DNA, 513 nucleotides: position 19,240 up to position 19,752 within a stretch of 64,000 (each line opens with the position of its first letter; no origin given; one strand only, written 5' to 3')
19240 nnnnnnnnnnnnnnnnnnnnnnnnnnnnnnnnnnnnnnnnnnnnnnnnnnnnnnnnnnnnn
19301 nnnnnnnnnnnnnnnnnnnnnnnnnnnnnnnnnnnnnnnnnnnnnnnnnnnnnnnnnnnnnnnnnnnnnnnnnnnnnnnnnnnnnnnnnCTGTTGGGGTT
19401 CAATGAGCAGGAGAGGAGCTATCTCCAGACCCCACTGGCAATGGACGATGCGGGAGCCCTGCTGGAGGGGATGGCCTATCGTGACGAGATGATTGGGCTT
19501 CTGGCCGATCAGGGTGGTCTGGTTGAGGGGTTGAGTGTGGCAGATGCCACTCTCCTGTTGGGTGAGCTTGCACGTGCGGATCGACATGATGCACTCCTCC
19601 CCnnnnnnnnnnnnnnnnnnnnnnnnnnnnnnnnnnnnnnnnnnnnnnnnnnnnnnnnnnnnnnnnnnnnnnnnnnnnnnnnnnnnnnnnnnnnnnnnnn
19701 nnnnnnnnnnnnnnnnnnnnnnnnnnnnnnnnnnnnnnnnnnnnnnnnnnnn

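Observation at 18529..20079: Secreted protein built from six and a half exact 71-aa tandem repeats, divergently paired with an XRE regulator next to the tRNA gene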

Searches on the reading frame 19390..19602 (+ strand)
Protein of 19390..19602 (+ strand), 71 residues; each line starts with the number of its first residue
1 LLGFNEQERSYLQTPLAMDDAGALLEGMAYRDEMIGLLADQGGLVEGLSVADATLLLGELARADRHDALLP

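Call 25: search_solved_structures(query=A2, max_evalue=10, show_alignments=2)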
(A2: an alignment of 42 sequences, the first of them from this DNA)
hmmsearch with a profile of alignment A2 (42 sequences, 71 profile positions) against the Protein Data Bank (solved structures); distinct sequences matched with E-value up to 10: 4.
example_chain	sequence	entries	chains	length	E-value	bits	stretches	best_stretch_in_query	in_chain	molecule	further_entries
7p5h_C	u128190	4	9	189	0.19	15.2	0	44-68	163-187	Fe-hydrogenase, subunit gamma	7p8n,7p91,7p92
9v1k_sD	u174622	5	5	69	0.51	13.8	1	2-27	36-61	40S ribosomal protein S28, putative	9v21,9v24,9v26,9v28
5uf8_A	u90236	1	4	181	0.89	13.1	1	19-55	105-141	Potential ADP-ribosylation factor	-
7p53_X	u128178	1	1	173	1.4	12.5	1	23-56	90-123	Gamma-crystallin D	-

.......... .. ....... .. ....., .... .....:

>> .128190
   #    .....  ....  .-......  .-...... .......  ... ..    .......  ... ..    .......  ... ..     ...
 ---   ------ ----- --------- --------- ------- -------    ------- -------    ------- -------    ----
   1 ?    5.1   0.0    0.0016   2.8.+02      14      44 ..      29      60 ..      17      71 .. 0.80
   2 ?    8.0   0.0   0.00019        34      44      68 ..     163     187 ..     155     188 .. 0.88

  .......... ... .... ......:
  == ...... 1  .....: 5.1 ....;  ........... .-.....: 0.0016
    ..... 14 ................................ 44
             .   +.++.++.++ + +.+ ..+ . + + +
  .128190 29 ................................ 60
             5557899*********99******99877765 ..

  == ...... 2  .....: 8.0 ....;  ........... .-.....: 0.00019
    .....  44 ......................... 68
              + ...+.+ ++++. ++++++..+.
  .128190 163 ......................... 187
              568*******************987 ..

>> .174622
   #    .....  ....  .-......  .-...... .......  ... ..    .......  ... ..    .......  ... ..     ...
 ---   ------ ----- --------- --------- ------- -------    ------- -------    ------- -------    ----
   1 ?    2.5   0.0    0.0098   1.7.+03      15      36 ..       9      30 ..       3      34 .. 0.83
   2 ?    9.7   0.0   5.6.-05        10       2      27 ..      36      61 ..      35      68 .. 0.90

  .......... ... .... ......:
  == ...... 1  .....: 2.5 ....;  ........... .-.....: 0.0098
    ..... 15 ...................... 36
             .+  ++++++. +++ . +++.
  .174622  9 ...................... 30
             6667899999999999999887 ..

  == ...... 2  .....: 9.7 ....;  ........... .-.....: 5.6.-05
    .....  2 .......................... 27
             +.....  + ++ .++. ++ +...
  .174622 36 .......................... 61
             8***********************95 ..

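Call 42: search_protein_families(library=pfam, alignment_id=A2, max_evalue=10)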
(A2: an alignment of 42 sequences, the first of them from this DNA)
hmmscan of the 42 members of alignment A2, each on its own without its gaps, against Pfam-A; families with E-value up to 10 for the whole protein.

A. member 1, seq(71 aa): 0 families

B. families by the number of members that match (of 42 scanned): 13 families
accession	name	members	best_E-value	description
PF22746.1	SHOCT-like_DUF2089-C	1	0.013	SHOCT-like domain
PF10092.14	DUF2330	1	0.02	Uncharacterized protein conserved in bacteria (DUF2330)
PF03448.22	MgtE_N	1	0.069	MgtE intracellular N domain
PF13591.12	MerR_2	1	0.082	MerR HTH family regulatory protein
PF22588.2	dCache_1_like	1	0.12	Histidine kinase sensor domain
PF09105.16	SelB-wing_1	1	0.12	Elongation factor SelB, winged helix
PF03683.19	UPF0175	1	0.13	Uncharacterised protein family (UPF0175)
PF08593.16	Mug135_C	1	0.13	Mug135-like, C-terminal domain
PF08955.15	BofC_C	1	0.14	BofC C-terminal domain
PF23857.1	Phage_TAC_19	1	0.16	Phage tail chaperone protein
PF10925.13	DUF2680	1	0.16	Protein of unknown function (DUF2680)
PF02037.33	SAP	1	0.16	SAP domain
PF19046.5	GM130_C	1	0.2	GM130 C-terminal binding motif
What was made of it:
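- Closest known: MgtE N-terminal domain. Same: Pfam MgtE_N, E 0.069, for one unit (call 42);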

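Call 49: search_protein_representatives(alignment_id=A2)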
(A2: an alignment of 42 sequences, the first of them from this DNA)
Query: 42 sequences, 71 profile positions. Proteins with E-value up to 0.001 (for the whole library): 85; up to 1e-10: 32; up to 1e-30: 5. The best 85 are listed.
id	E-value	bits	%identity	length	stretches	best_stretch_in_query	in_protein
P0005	9.2e-147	493.6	-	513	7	1-70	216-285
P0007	4.1e-144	485.1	-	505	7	1-71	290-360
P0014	2.9e-139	469.6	-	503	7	1-71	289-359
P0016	3.9e-130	440.4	-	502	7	1-71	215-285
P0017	2.0e-83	290.7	-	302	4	1-71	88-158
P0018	1.6e-30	121.2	-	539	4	1-69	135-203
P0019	9.7e-22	93.1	-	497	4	1-56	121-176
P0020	9.8e-21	89.9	-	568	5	8-60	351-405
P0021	1.2e-20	89.6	-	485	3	1-70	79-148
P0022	2.0e-19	85.7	-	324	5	12-69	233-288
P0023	9.5e-19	83.5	-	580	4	10-66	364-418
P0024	2.1e-18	82.4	-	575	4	12-67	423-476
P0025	4.1e-17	78.3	-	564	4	13-70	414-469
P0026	8.8e-17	77.2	-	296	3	1-65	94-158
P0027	1.1e-16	76.9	-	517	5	12-62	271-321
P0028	4.7e-16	74.9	-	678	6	11-70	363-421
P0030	7.2e-15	71.1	-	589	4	13-69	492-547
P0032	2.8e-13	66.0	-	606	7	13-70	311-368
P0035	1.0e-12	64.2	-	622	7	12-70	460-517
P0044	1.0e-10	57.8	-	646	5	10-71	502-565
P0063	9.0e-07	45.1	-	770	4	17-69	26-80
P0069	2.1e-06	43.9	-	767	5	16-69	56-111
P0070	2.8e-06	43.6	-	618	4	44-71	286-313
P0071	3.3e-06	43.3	-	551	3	28-70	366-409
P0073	4.8e-06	42.8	-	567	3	21-70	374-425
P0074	5.6e-06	42.6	-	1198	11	33-68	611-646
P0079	1.2e-05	41.6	-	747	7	47-70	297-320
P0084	1.1e-04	38.5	-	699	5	29-69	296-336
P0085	1.3e-04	38.3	-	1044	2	14-54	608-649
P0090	2.4e-04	37.4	-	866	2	14-69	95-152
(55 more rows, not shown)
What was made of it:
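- Distant relatives found with the unit profile: 85 clusters at E <= 1e-3 and 32 at E <= 1e-10 (call 49).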

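Call 51: search_protein_families(library=pfam, proteins=[P0018, P0019, P0020, P0022, P0023, P0025, P0028, P0030, P0032, P0044], max_evalue=0.01)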
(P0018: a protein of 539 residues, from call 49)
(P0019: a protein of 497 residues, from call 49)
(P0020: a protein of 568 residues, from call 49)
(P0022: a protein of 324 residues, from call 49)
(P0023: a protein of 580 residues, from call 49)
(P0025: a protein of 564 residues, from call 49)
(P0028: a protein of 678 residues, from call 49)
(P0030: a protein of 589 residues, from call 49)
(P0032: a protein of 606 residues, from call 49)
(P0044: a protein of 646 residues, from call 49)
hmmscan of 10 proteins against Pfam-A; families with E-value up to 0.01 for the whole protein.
P0018 (539 aa): 1 family
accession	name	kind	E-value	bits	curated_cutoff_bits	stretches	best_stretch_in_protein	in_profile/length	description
PF00691.25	OmpA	-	4.8e-08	33.7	27.2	1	410-530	2-95/98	OmpA family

P0019 (497 aa): 1 family
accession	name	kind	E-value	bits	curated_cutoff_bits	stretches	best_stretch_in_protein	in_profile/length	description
PF00691.25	OmpA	-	3.1e-07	31.1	27.2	1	368-486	2-93/98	OmpA family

P0020 (568 aa): 0 families

P0022 (324 aa): 4 families
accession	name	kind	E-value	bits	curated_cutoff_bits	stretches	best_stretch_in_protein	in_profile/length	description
PF05361.17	PP1_inhibitor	-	0.00087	19.8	22.4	0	231-260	66-95/141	PKC-activated protein phosphatase-1 inhibitor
PF14771.11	DUF4476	-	0.0014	19.3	22.5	0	237-281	5-50/91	Domain of unknown function (DUF4476)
PF01851.28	PC_rep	-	0.0079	17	21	0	188-204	13-29/35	Proteasome/cyclosome repeat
PF05344.16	DUF746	-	0.008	16.6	26.9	0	195-219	3-27/64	Domain of Unknown Function (DUF746)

P0023 (580 aa): 5 families
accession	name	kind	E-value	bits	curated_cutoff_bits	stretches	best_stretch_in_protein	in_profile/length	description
PF13676.11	TIR_2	-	4.1e-24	85.8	28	1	5-122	2-120/122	TIR domain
PF01582.25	TIR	-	2.3e-05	24.7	21.3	1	11-80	13-82/179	TIR domain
PF08937.16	ThsB_TIR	-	6.6e-05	23.7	21.2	1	45-92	50-97/100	Thoeris protein ThsB, TIR-like domain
PF22120.2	T6SS_Tse3_N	-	0.0057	17.4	27.2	0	446-489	46-89/104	T6SS, Peptidoglycan muramidase Tse3, N-terminal domain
PF16456.10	YmgD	-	0.0096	16.3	27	0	271-300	18-47/82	YmgD protein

P0025 (564 aa): 5 families
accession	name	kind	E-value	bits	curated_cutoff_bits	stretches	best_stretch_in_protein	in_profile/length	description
PF13676.11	TIR_2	-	3.1e-23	83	28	1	6-124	2-121/122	TIR domain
PF01582.25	TIR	-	3.4e-07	30.6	21.3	1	20-80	21-81/179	TIR domain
PF08937.16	ThsB_TIR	-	9.5e-06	26.4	21.2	1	42-93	46-97/100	Thoeris protein ThsB, TIR-like domain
PF10137.14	CAP12-PCTIR_TIR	-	0.00089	19.7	24.7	1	6-69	3-65/119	CAP12/Pycsar effector protein, TIR domain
PF02152.23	FolB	-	0.0013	19.6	31.8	0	503-535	42-74/113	Dihydroneopterin aldolase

P0028 (678 aa): 2 families
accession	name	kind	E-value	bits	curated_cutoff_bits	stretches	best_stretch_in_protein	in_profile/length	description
PF13676.11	TIR_2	-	8.5e-24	84.8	28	1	10-129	1-122/122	TIR domain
PF01582.25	TIR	-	0.0013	19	21.3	1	10-86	4-82/179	TIR domain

P0030 (589 aa): 7 families
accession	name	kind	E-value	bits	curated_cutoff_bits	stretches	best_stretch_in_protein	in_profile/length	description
PF13676.11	TIR_2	-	2.3e-21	77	28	1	5-121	1-121/122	TIR domain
PF01582.25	TIR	-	2.7e-06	27.8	21.3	1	3-79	2-80/179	TIR domain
PF22453.1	TubZ-like_C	-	3.1e-06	27.7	26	0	346-387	34-75/144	Tubulin/FtsZ-like protein TubZ-like, C-terminal domain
PF08349.16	DUF1722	-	8.1e-06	26.5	22.5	0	476-520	49-91/117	Protein of unknown function (DUF1722)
PF07106.19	TBPIP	-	6e-05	23.3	22.8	0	314-350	13-49/62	TBPIP/Hop2 winged helix domain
PF02074.21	Peptidase_M32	-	0.00012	21.4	25.1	0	416-479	5-68/489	Carboxypeptidase Taq (M32) metallopeptidase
PF24040.1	DUF7349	-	0.0069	16.5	27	0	395-409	3-17/50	Domain of unknown function (DUF7349)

P0032 (606 aa): 2 families
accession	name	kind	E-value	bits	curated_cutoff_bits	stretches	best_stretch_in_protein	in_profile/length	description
PF13365.12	Trypsin_2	-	9.4e-18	65.8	27.6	1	42-179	1-144/144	Trypsin-like peptidase domain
PF00089.32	Trypsin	-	2e-06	28.2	20.6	1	29-183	16-198/220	Trypsin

P0044 (646 aa): 5 families
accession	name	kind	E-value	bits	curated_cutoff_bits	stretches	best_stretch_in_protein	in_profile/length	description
PF13676.11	TIR_2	-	4.5e-23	82.5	28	1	2-120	2-121/122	TIR domain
PF03979.19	Sigma70_r1_1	-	6.1e-07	29.8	22.5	0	595-618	7-30/81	Sigma-70 factor, region 1.1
PF01582.25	TIR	-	7.3e-05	23.1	21.3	1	10-77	15-82/179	TIR domain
PF08937.16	ThsB_TIR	-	0.0001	23.1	21.2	1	42-88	50-96/100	Thoeris protein ThsB, TIR-like domain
PF17930.7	LpxI_N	-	0.0021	18.5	25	0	451-474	54-77/129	LpxI N-terminal domain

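Call 53: search_protein_families(library=pfam, alignment_id=A4, max_evalue=0.00001)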
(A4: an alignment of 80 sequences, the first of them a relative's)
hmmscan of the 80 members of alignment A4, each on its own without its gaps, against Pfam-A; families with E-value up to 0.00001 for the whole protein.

A. member 1, P0018 (539 aa): 1 family
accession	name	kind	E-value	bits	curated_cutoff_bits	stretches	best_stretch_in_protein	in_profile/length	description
PF00691.25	OmpA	-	4.8e-08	33.7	27.2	1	410-530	2-95/98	OmpA family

B. families by the number of members that match (of 80 scanned): 24 families
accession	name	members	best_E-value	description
PF13676.11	TIR_2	39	1.9e-25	TIR domain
PF01582.25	TIR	24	3.9e-11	TIR domain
PF00691.25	OmpA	3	4.8e-08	OmpA family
PF08937.16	ThsB_TIR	3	1.5e-07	Thoeris protein ThsB, TIR-like domain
PF13365.12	Trypsin_2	2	9.4e-18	Trypsin-like peptidase domain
PF08349.16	DUF1722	2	1.1e-11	Protein of unknown function (DUF1722)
PF06951.16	PLA2G12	2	3.5e-08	Group XII secretory phospholipase A2 precursor (PLA2G12)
PF14771.11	DUF4476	2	8.4e-07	Domain of unknown function (DUF4476)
PF00089.32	Trypsin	2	2e-06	Trypsin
PF11148.14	DUF2922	1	1.1e-11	Protein of unknown function (DUF2922)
PF03958.22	Secretin_N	1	3.5e-10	Bacterial type II/III secretion system short domain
PF16320.10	Ribosomal_L12_N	1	5.7e-10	Ribosomal protein L7/L12 dimerisation domain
PF18606.7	HTH_53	1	1e-08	Zap helix turn helix N-terminal domain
PF22186.1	HI1480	1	1.3e-08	Hypothetical protein HI1480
PF16365.12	EutK_C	1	1.4e-08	Ethanolamine utilization protein EutK C-terminus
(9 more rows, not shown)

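Call 54: search_protein_families(library=ncbifam, proteins=[P0018, P0020, P0022, P0023, P0028, P0030, P0032, P0035, P0044], max_evalue=0.001)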
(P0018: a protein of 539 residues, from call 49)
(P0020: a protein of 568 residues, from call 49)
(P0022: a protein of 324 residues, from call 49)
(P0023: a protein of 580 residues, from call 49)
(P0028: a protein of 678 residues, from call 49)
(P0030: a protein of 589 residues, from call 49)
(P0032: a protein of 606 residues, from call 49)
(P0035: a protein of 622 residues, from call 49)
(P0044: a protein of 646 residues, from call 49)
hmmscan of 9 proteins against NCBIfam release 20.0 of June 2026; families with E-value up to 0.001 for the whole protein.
P0018 (539 aa): 7 families
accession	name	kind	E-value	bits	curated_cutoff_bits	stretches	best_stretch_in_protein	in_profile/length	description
NF053611.1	YiaD_Gzip_OmpA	equivalog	3.1e-10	40.1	175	1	481-534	149-204/206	YiaD family glycine zipper/OmpA-like lipoprotein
NF053612.1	anchor_PA1041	equivalog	8.3e-09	35.7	250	1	480-535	177-234/236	PA1041 family peptidoglycan-binding anchor lipoprotein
NF008071.1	PRK10808.1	equivalog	4.1e-06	26.4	277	1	480-519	279-317/358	porin OmpA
TIGR03350.1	type_VI_ompA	equivalog_domain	6.2e-06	26.2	139.8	1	484-535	83-136/137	type VI secretion system protein TssL, long form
NF045787.1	OmpABordt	equivalog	1.8e-05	24.5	200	1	480-535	131-188/194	outer membrane protein OmpA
NF053613.1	OMP_toxin_LptF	equivalog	4.5e-05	23.2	400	1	480-534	187-243/256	lipotoxin F family OmpA-related lipoprotein LptF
NF005999.0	PRK08126.1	subfamily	0.00093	18.1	571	0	483-535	375-429/432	hypothetical protein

P0020 (568 aa): 0 families

P0022 (324 aa): 1 family
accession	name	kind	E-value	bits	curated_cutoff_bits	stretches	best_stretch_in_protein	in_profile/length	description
NF010790.0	PRK14194.1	equivalog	0.00028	20.2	508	0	37-91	60-115/301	bifunctional methylenetetrahydrofolate dehydrogenase/methenyltetrahydrofolate cyclohydrolase FolD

P0023 (580 aa): 4 families
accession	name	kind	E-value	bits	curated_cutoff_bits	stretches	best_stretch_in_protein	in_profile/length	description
NF042941.1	Retron_TIR_antiphage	equivalog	1.4e-05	24.1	600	1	4-80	342-419/464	TIR domain-containing anti-phage reverse transcriptase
NF010787.0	PRK14191.1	equivalog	4.5e-05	22.8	423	0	295-343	59-106/285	bifunctional methylenetetrahydrofolate dehydrogenase/methenyltetrahydrofolate cyclohydrolase FolD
NF058526.1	Thoeris_type3_ThcB4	equivalog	0.00011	21.2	220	1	5-97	131-224/375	Thoeris type III anti-phage system protein ThcB4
NF033761.1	gliding_GltJ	equivalog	0.00018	20.7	450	1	136-282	348-485/671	adventurous gliding motility protein GltJ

P0028 (678 aa): 3 families
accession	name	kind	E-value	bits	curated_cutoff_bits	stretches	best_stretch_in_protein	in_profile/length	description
NF033761.1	gliding_GltJ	equivalog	4.5e-05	22.7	450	1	141-284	348-490/671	adventurous gliding motility protein GltJ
NF058526.1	Thoeris_type3_ThcB4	equivalog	0.00012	21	220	1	10-95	130-216/375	Thoeris type III anti-phage system protein ThcB4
NF042941.1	Retron_TIR_antiphage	equivalog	0.00058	18.8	600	1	6-84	338-421/464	TIR domain-containing anti-phage reverse transcriptase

P0030 (589 aa): 2 families
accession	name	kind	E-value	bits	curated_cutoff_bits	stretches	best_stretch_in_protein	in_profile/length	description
NF058526.1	Thoeris_type3_ThcB4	equivalog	2.2e-06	26.8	220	1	3-108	128-240/375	Thoeris type III anti-phage system protein ThcB4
NF042941.1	Retron_TIR_antiphage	equivalog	0.00029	19.8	600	1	3-77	340-415/464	TIR domain-containing anti-phage reverse transcriptase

P0032 (606 aa): 4 families
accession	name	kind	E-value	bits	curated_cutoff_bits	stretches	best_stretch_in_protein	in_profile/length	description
TIGR02037.1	degP_htrA_DO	subfamily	1.2e-11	44.2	416.2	1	34-178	54-196/434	Do family serine endopeptidase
NF033740.0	MarP_fam_protase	equivalog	1.5e-11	44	250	1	23-192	192-366/390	MarP family serine protease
NF041521.1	HhoA_HhoB_HtrA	equivalog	5e-07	29.3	450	1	33-191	50-211/335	HhoA/HhoB/HtrA family serine endopeptidase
NF047968.1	SerProtHtrA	equivalog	6.7e-05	22.4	470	1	35-185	82-235/357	serine protease HtrA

P0035 (622 aa): 2 families
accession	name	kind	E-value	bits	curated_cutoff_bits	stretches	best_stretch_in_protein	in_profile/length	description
NF058526.1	Thoeris_type3_ThcB4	equivalog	2.2e-07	30.1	220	1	2-80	129-208/375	Thoeris type III anti-phage system protein ThcB4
NF003268.0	PRK04239.1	equivalog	0.00022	21.3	98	0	386-411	76-101/113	DNA-binding protein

P0044 (646 aa): 2 families
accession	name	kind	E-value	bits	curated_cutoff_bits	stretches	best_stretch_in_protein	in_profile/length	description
TIGR04111.1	BcepMu_gp16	hypoth_equivalog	1.9e-08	34.1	34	0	540-563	23-46/55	phage-associated protein, BcepMu gp16 family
NF042941.1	Retron_TIR_antiphage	equivalog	0.0003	19.7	600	1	1-78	342-420/464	TIR domain-containing anti-phage reverse transcriptase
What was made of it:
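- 3 have OmpA_C plus a signal peptide, and 2 have a trypsin/HtrA-like domain plus a signal peptide (calls 51, 53, 54).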

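Call 55: search_protein_families(library=padloc, proteins=[P0023, P0028, P0030, P0035, P0044, P0032, P0018], max_evalue=0.001)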
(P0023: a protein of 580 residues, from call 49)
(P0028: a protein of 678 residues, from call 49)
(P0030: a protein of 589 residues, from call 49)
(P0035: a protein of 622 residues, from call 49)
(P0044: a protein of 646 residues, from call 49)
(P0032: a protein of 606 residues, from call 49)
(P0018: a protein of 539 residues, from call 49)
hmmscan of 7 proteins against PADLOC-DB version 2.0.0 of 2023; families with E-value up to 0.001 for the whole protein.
P0023 (580 aa): 7 families
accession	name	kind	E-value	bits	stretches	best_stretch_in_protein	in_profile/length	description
PDLC02012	SAVED5--SAVED_TIR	-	2e-10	38.4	1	4-79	16-92/404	-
PDLC04681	PDC-M49B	-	1.2e-06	27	0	302-336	19-53/94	-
PDLC02421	Aga_TIR-PNTD1-PNTD2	-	7e-06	23.4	1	3-91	5-101/430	Class I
PDLC05062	PDC-S66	-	3e-05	21.6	1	5-74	152-222/282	-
PDLC00436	ThsB1|ThsB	-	7e-05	20.4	1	3-75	37-113/183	TIR-like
PDLC02403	Aga_TIR-PNTD1-PNTD2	-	0.00017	18.8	1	3-91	4-100/443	Class I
PDLC00426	ThsB1|ThsB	-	0.00031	18.1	1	5-89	241-332/352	TIR-like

P0028 (678 aa): 5 families
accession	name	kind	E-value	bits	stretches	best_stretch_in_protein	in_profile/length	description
PDLC02012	SAVED5--SAVED_TIR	-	2.3e-10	38.1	1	8-81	14-88/404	-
PDLC02403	Aga_TIR-PNTD1-PNTD2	-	4.1e-10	37.3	1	10-135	5-134/443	Class I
PDLC02421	Aga_TIR-PNTD1-PNTD2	-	1.4e-09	35.6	1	9-142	5-141/430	Class I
PDLC02416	Aga_REase-TIR-PNTD1-PNTD2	-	7.5e-06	22.9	1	3-137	152-282/572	Class I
PDLC05062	PDC-S66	-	0.00026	18.5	1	7-53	148-195/282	-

P0030 (589 aa): 4 families
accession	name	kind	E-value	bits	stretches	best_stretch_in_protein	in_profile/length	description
PDLC02012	SAVED5--SAVED_TIR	-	5.4e-09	33.6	1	4-77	15-89/404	-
PDLC02421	Aga_TIR-PNTD1-PNTD2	-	3.2e-07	27.8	1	3-125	4-132/430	Class I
PDLC00434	ThsB1|ThsB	-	6.2e-07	26.8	1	3-118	139-262/396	TIR-like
PDLC02403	Aga_TIR-PNTD1-PNTD2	-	1e-06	26.1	1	13-149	14-151/443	Class I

P0035 (622 aa): 6 families
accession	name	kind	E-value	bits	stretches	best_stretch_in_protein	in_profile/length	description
PDLC02012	SAVED5--SAVED_TIR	-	3.1e-09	34.4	1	2-75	15-89/404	-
PDLC00434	ThsB1|ThsB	-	1e-08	32.7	1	2-115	140-261/396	TIR-like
PDLC02403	Aga_TIR-PNTD1-PNTD2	-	1.7e-06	25.3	1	3-124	5-132/443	Class I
PDLC02421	Aga_TIR-PNTD1-PNTD2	-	2.6e-06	24.8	1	2-121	5-130/430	Class I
PDLC05062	PDC-S66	-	0.00042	17.9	1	2-63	150-212/282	-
PDLC00424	ThsB1|ThsB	-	0.00062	17.6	0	3-60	104-163/234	TIR-like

P0044 (646 aa): 4 families
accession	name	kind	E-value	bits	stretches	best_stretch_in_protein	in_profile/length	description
PDLC02012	SAVED5--SAVED_TIR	-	4.1e-10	37.3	1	1-78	16-94/404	-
PDLC05062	PDC-S66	-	3.4e-05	21.4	1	1-72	151-223/282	-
PDLC00436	ThsB1|ThsB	-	0.00066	17.2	0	1-72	38-113/183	TIR-like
PDLC02416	Aga_REase-TIR-PNTD1-PNTD2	-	0.00092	16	0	3-143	160-302/572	Class I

P0032 (606 aa): 4 families
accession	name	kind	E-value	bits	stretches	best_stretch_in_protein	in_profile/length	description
PDLC02960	RT-Protease_XI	-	8.5e-12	42.8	1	31-183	341-486/506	single gene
PDLC02959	RT-Protease_XI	-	8.9e-12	42.7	1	32-183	344-489/510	single gene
PDLC03855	LmuA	-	5.7e-09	33.8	1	25-136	8-111/425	-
PDLC05022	PDC-S45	-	2.4e-06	24.7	1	26-79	22-80/293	-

P0018 (539 aa): 0 families
